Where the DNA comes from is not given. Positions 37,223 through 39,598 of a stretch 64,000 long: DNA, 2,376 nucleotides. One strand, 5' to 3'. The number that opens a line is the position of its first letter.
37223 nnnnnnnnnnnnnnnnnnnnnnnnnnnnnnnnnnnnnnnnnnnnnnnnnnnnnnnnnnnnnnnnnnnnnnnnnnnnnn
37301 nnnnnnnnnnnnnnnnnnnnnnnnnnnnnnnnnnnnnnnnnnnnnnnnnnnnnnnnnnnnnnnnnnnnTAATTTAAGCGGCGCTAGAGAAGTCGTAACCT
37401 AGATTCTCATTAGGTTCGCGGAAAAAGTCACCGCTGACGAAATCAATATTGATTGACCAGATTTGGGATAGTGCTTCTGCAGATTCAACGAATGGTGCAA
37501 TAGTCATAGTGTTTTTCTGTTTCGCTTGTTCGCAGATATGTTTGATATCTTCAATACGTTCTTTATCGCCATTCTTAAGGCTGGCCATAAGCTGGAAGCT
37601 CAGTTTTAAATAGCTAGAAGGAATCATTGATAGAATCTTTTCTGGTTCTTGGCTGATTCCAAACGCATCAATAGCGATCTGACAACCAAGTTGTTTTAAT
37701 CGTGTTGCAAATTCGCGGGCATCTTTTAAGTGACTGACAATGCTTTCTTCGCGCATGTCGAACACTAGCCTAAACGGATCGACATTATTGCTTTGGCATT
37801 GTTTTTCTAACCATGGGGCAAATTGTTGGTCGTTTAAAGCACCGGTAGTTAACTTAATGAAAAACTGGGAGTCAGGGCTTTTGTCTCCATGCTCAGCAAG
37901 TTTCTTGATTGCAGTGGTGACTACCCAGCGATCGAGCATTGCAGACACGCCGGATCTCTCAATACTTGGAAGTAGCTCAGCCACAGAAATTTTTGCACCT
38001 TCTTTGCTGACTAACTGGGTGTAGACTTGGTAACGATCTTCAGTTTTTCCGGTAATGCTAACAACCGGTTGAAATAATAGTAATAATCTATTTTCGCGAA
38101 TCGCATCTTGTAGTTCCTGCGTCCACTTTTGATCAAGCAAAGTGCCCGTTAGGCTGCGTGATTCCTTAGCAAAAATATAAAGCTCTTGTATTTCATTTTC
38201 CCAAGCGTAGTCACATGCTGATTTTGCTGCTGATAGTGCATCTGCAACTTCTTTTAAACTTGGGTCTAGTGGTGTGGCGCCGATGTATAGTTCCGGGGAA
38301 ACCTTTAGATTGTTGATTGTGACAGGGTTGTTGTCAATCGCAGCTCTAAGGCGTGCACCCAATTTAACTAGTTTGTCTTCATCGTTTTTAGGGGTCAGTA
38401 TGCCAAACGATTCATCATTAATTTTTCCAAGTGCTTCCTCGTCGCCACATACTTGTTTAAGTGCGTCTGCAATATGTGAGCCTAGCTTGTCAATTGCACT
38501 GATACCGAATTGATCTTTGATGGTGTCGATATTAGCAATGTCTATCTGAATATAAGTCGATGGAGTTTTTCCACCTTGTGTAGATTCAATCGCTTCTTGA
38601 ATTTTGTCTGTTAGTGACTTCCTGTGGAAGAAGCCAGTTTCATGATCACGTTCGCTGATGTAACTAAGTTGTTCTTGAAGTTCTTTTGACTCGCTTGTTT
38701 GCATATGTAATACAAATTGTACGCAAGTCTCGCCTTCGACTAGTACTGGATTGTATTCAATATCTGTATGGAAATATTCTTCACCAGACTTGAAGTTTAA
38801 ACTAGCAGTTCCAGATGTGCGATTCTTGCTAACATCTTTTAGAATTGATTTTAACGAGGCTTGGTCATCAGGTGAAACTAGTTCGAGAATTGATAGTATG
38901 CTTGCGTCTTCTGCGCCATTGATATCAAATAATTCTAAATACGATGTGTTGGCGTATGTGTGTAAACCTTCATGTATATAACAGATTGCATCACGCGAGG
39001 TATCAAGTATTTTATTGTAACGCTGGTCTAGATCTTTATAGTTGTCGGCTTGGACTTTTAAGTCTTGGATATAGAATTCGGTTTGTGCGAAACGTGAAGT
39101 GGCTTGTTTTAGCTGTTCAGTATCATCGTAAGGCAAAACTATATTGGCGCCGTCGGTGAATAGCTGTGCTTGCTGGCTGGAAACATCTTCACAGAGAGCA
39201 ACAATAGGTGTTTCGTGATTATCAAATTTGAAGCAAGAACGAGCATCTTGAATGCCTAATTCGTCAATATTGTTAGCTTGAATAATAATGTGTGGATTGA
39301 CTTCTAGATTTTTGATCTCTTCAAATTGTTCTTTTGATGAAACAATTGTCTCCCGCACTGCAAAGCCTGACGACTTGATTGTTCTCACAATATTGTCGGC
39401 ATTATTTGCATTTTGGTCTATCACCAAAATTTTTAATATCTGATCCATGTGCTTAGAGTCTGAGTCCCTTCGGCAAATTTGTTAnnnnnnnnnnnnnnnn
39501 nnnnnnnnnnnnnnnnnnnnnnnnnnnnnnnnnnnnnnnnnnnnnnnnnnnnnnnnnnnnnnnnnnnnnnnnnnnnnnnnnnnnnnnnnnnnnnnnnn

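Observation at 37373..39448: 691-aa REC-PAS-GGDEF-EAL protein with every catalytic signature degenerate (FimX-like receptor rather than an enzyme)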

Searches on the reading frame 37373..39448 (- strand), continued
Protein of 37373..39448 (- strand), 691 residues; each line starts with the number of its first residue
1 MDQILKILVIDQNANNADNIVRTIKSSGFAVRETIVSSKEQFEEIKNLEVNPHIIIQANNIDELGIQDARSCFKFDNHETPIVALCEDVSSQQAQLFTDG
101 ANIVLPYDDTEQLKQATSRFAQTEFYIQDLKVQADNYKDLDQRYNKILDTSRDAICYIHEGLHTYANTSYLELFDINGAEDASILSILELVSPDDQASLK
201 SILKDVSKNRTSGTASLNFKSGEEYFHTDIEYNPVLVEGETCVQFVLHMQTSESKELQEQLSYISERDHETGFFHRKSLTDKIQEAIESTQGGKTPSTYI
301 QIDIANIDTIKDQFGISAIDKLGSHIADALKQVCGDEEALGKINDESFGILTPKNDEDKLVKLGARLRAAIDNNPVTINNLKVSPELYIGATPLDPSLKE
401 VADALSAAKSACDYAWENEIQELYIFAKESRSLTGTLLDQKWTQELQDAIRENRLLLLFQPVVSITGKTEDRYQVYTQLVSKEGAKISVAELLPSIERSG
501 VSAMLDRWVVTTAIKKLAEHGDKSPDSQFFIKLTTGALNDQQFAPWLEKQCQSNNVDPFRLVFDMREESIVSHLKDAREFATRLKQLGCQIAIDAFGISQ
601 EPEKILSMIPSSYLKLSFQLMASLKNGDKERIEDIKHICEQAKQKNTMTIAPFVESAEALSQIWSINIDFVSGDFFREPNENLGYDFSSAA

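Call 44: predict_structure(alignment_id=A1)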
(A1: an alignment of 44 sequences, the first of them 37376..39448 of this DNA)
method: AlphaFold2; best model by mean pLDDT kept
length: 691 residues; sequences in the alignment: 44
mean_pLDDT: 82.9   pTM: 0.41
mean pLDDT of the five models: 82.9, 82.4, 80.9, 80.7, 80.1
residues with pLDDT >= 90: 210; 70-90: 404; 50-70: 55; < 50: 22
segments of 3 or more residues with pLDDT < 50: 251-253, 255-260, 429-436, 688-691
pLDDT, mean of each block of 10 residues (from residue 1): 82 90 88 90 82 91 87 81 92 91 92 92 87 72 66 85 88 86 88 91 90 90 84 86 84 46 62 81 88 87 88 80 87 87 88 89 91 78 87 82 80 78 70 49 80 86 80 87 78 72 88 91 86 85 92 93 90 88 93 85 84 89 74 86 90 76 83 65 50 29
secondary structure, 60 per line:
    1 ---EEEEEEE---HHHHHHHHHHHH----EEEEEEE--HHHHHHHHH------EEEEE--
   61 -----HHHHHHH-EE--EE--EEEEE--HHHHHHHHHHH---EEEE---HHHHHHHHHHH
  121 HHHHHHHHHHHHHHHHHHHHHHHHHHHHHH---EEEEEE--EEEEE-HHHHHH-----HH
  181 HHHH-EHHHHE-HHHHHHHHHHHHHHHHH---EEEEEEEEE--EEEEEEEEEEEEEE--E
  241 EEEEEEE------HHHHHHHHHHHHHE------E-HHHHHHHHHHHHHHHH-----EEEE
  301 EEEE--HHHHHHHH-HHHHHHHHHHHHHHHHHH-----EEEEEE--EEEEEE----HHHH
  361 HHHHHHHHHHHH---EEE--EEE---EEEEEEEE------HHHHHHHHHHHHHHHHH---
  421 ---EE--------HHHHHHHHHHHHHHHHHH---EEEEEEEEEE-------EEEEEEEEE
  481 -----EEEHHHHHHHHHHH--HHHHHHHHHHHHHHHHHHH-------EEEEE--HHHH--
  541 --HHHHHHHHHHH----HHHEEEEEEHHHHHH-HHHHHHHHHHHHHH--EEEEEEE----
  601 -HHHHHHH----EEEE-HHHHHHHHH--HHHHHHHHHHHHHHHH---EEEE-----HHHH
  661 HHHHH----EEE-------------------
elements in order (helices of 4 or more, strands of 3 or more residues): E4-10 H14-25 E30-36 H39-47 E54-58 H66-72 E82-86 H89-99 E103-106 H110-150 E154-159 E162-166 H168-173 H179-184 H187-190 H193-209 E213-221 E224-237 E240-247 H254-266 H276-291 E297-304 H307-314 H316-333 E339-344 E347-352 H357-372 E376-378 E381-383 E387-394 H401-417 H434-451 E455-464 E472-480 E486-488 H489-499 H502-520 E528-532 H535-538 H543-553 E561-566 H567-572 H574-587 E590-596 H602-608 E613-616 H618-626 H629-644 E648-651 H657-665 E670-672

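Call 47: fold_search(model_id=the predicted structure, library=pdb)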
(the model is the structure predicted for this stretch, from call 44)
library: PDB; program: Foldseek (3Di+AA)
matches with E <= 10: 1875; with E <= 0.001: 364
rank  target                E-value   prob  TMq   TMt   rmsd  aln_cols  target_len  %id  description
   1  5xge                  4.5e-40  1.00  0.47  0.58  10.6       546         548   22  Crystal structure of the PAS-GGDEF-EAL domain of PA0861 from Pseudomonas aeruginosa in complex with cyclic di-GMP (released 2017-12-20)
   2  5xgb                  9.3e-40  1.00  0.48  0.58  10.8       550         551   22  Crystal structure of the PAS-GGDEF-EAL domain of PA0861 from Pseudomonas aeruginosa (released 2017-12-20)
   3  5xgd                  1.9e-39  1.00  0.48  0.57  10.7       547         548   21  Crystal structure of the PAS-GGDEF-EAL domain of PA0861 from Pseudomonas aeruginosa in complex with GTP (released 2017-12-20)
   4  9cmf_A                2.2e-31  1.00  0.34  0.30  29.6       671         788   14  Substrate bound DosP (released 2024-11-20)
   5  5m3c_B                2.5e-29  1.00  0.34  0.53  19.0       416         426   20  Structure of the hybrid domain (GGDEF-EAL) of PA0575 from Pseudomonas aeruginosa PAO1 at 2.8 Ang. with GTP and Ca2+ bo (released 2017-12-20)
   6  9bkv_B                3.7e-29  1.00  0.33  0.30  27.0       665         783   15  DosP R97A bent form (released 2024-11-20)
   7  4rnh                  4.2e-29  1.00  0.35  0.55  18.1       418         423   19  PaMorA tandem diguanylate cyclase - phosphodiesterase, c-di-GMP complex (released 2014-11-19)
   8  9bkv_A                1.2e-28  1.00  0.33  0.29  28.3       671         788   15  DosP R97A bent form (released 2024-11-20)
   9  9bgv_A                1.6e-28  1.00  0.32  0.28  29.2       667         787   14  DosP R97A straight form (released 2024-11-20)
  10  9ce0_B                3.9e-28  1.00  0.33  0.29  27.5       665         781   15  DosP Apo Bent form (released 2024-11-20)
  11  4rnf                  1.4e-26  1.00  0.35  0.55  17.3       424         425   19  PaMorA tandem diguanylate cyclase - mutant phosphodiesterase, apo form (released 2014-11-19)
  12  9cdr_A                2.1e-26  1.00  0.32  0.29  28.7       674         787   15  DosP Apo straight form (released 2024-11-20)
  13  5m3c_A                6.9e-26  1.00  0.36  0.57  16.0       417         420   20  Structure of the hybrid domain (GGDEF-EAL) of PA0575 from Pseudomonas aeruginosa PAO1 at 2.8 Ang. with GTP and Ca2+ bo (released 2017-12-20)
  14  6pwj_A                8.1e-26  1.00  0.34  0.55  14.7       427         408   19  Vibrio cholerae LapD S helix-GGDEF-EAL (apo) (released 2019-10-09)
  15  6pwk_B                3.9e-25  1.00  0.34  0.56  14.4       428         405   19  Vibrio cholerae LapD S helix-GGDEF-EAL (bound to c-di-GMP) (released 2019-10-09)
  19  3hv9                  7.2e-22  1.00  0.34  0.86   4.4       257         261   31  Crystal structure of FimX EAL domain from Pseudomonas aeruginosa (released 2009-08-18)
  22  4j40_A                5.0e-21  1.00  0.33  0.89   3.2       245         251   32  Crystal structure of the dual-domain GGDEF-EAL module of FimX from Pseudomonas aeruginosa (released 2013-02-20)
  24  3hv8                  9.9e-21  1.00  0.33  0.91   3.2       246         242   31  Crystal structure of FimX EAL domain from Pseudomonas aeruginosa bound to c-di-GMP (released 2009-08-18)
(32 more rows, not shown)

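Call 61: find_encoding_contigs(protein=P0001, flank=2000, max_places=2)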
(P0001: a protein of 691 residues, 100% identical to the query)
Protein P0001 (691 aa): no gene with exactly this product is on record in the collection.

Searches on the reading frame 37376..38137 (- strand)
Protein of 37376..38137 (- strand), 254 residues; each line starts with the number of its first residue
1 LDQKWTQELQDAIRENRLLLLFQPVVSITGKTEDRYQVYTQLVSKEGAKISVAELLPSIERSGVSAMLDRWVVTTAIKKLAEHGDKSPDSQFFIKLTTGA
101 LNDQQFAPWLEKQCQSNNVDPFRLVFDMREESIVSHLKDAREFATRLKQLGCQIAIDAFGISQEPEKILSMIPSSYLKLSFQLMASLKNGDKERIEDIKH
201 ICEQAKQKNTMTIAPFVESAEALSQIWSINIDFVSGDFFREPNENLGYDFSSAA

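Call 63: search_solved_structures(query=window:37376-38137:-, max_evalue=1e-15, show_alignments=5)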
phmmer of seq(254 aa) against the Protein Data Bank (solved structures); distinct sequences matched with E-value up to 1e-15: 9.
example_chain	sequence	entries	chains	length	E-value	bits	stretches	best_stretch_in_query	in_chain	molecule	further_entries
3hv9_A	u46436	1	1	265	4.5e-43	150.7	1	9-252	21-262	Protein FimX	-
3hv8_A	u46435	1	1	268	4.7e-43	150.6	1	9-252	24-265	Protein FimX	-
4afy_A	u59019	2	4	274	5.1e-43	150.5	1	9-252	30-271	FIMX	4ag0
4j40_A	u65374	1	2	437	2e-42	148.5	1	9-252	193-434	FimX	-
4f3h_A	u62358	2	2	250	6.8e-29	104.2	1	3-239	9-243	Putative uncharacterized protein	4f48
4foj_A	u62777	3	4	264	4.2e-28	101.7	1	3-250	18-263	FimX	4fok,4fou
7lkq_A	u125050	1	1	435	1.5e-27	99.8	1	3-250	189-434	FimX(GGDEF-EAL)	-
8pps_A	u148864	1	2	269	1.1e-22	83.9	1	4-236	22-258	EAL domain-containing protein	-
5xgb_A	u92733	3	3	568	6.1e-22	81.5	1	3-236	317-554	Uncharacterized protein | Uncharacterized protein PA0861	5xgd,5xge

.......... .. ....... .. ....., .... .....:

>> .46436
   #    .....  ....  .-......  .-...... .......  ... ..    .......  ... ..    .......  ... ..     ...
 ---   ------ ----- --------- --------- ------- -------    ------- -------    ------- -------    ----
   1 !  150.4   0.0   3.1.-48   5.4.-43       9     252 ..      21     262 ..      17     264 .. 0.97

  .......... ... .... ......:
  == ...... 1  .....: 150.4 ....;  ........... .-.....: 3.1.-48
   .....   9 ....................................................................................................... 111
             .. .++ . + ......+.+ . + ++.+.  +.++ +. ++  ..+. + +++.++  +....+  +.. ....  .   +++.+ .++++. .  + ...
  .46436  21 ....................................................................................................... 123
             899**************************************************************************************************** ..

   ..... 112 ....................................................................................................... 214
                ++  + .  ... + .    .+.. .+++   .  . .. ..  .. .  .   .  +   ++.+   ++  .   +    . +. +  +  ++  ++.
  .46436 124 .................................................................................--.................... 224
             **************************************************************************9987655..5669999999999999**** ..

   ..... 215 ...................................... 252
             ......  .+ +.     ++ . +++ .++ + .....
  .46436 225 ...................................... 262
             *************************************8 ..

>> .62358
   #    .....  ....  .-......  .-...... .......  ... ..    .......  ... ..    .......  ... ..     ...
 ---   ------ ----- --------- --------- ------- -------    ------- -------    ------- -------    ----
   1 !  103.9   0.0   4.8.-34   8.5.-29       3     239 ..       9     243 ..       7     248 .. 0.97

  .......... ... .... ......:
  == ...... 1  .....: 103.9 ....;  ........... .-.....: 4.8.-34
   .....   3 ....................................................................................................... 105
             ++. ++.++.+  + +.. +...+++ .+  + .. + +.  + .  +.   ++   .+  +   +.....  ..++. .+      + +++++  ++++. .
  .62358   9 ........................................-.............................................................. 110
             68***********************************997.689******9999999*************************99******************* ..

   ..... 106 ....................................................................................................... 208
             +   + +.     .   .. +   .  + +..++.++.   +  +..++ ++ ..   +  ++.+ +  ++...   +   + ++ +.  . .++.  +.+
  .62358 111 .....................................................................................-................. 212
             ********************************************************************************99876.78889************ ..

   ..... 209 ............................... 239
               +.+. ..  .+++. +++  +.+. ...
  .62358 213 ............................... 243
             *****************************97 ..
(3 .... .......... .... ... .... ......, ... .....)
